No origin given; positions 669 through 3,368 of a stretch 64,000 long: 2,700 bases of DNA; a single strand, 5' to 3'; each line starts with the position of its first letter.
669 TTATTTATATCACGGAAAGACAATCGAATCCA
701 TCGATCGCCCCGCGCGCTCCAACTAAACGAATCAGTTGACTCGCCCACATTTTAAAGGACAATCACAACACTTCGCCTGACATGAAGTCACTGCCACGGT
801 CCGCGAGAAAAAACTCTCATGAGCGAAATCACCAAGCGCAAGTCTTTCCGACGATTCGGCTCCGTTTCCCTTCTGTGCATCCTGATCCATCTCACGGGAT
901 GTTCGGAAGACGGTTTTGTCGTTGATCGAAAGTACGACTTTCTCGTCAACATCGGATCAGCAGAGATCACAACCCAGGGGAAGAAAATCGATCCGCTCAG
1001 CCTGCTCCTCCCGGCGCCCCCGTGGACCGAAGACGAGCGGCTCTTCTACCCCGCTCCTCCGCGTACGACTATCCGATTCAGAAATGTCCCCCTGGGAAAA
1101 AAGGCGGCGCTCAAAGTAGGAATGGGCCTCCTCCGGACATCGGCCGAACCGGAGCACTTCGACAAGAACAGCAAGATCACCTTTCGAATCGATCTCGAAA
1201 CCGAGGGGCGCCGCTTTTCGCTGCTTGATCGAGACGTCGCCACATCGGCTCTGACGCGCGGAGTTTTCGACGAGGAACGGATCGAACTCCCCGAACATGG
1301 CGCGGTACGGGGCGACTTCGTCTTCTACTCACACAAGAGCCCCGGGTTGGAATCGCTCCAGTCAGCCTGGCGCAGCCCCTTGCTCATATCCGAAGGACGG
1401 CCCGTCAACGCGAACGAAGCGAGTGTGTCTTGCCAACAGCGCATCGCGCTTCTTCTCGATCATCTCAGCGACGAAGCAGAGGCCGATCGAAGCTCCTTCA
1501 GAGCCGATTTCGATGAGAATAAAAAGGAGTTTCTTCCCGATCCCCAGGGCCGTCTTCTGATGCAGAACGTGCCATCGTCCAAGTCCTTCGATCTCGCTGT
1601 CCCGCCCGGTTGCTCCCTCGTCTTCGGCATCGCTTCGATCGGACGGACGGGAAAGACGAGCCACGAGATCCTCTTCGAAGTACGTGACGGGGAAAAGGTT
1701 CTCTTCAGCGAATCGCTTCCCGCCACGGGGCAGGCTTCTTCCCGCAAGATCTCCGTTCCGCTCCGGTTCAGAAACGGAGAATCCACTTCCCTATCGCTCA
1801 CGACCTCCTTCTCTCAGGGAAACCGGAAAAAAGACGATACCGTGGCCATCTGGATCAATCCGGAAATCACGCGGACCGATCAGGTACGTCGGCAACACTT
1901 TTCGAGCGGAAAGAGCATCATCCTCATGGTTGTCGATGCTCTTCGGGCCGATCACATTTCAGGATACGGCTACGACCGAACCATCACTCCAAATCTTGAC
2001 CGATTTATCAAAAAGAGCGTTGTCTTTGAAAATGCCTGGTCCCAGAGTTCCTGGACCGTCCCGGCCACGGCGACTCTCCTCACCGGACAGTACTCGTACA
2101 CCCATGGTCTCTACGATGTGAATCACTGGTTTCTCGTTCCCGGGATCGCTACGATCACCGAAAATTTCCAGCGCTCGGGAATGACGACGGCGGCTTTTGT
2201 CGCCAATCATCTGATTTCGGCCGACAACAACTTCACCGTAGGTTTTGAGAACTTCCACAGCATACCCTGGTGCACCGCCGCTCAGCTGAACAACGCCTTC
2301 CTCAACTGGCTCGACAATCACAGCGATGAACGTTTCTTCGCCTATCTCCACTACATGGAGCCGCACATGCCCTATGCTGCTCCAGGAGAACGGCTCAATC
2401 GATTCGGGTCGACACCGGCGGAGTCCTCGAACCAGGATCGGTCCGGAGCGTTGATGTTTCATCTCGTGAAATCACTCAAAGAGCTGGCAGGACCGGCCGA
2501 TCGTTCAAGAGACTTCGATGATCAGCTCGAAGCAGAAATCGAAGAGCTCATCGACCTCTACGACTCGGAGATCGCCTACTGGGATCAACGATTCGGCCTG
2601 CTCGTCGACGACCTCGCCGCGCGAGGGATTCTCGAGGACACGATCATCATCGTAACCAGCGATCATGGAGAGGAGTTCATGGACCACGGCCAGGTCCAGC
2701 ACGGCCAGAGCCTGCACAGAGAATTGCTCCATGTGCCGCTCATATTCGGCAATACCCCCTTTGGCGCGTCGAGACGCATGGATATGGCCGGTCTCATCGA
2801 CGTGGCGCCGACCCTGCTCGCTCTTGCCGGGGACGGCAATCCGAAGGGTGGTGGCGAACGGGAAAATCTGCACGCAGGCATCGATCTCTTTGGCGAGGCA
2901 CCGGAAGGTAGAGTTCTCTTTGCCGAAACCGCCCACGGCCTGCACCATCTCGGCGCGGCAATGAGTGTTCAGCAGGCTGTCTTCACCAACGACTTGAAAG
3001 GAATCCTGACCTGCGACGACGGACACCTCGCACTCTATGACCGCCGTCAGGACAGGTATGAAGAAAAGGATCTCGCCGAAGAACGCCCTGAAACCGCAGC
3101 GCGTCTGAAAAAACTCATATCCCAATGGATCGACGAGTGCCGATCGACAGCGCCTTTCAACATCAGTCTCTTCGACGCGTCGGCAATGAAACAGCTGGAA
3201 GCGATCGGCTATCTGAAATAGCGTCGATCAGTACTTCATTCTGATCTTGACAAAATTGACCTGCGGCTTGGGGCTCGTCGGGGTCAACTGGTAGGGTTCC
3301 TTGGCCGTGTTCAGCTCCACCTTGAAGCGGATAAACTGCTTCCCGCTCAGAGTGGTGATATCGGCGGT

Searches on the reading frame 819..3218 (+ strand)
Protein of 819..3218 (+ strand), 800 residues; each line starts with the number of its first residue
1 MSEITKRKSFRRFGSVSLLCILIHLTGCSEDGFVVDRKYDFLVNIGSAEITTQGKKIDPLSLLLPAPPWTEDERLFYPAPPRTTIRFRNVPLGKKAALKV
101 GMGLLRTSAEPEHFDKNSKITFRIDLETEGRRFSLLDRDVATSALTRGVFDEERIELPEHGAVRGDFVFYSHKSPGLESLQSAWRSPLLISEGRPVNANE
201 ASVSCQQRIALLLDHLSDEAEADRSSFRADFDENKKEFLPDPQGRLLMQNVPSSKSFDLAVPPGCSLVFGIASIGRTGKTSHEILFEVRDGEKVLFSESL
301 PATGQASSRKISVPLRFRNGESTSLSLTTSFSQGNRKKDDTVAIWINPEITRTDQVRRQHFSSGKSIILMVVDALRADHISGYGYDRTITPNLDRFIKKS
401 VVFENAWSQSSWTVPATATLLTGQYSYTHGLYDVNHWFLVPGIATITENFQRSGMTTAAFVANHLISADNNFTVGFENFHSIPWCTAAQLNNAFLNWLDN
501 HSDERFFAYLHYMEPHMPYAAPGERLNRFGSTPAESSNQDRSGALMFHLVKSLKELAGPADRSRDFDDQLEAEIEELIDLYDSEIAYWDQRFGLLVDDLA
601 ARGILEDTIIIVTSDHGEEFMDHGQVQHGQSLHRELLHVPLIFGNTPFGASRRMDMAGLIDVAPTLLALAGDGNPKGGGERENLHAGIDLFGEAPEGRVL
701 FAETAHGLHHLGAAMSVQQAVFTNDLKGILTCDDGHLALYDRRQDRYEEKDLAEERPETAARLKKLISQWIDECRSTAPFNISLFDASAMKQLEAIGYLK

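Call 73: search_protein_families(library=pfam, proteins=[window:819-3218:+], max_evalue=0.00001)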
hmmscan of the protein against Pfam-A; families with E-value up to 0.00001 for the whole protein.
window:819-3218:+ (800 aa): 2 families
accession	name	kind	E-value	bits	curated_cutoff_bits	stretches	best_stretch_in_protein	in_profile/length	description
PF00884.28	Sulfatase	-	6.9e-35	121.2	25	1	367-671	3-300/301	Sulfatase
PF01663.27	Phosphodiest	-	2.7e-12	47.4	23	1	368-437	2-68/342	Type I phosphodiesterase / nucleotide pyrophosphatase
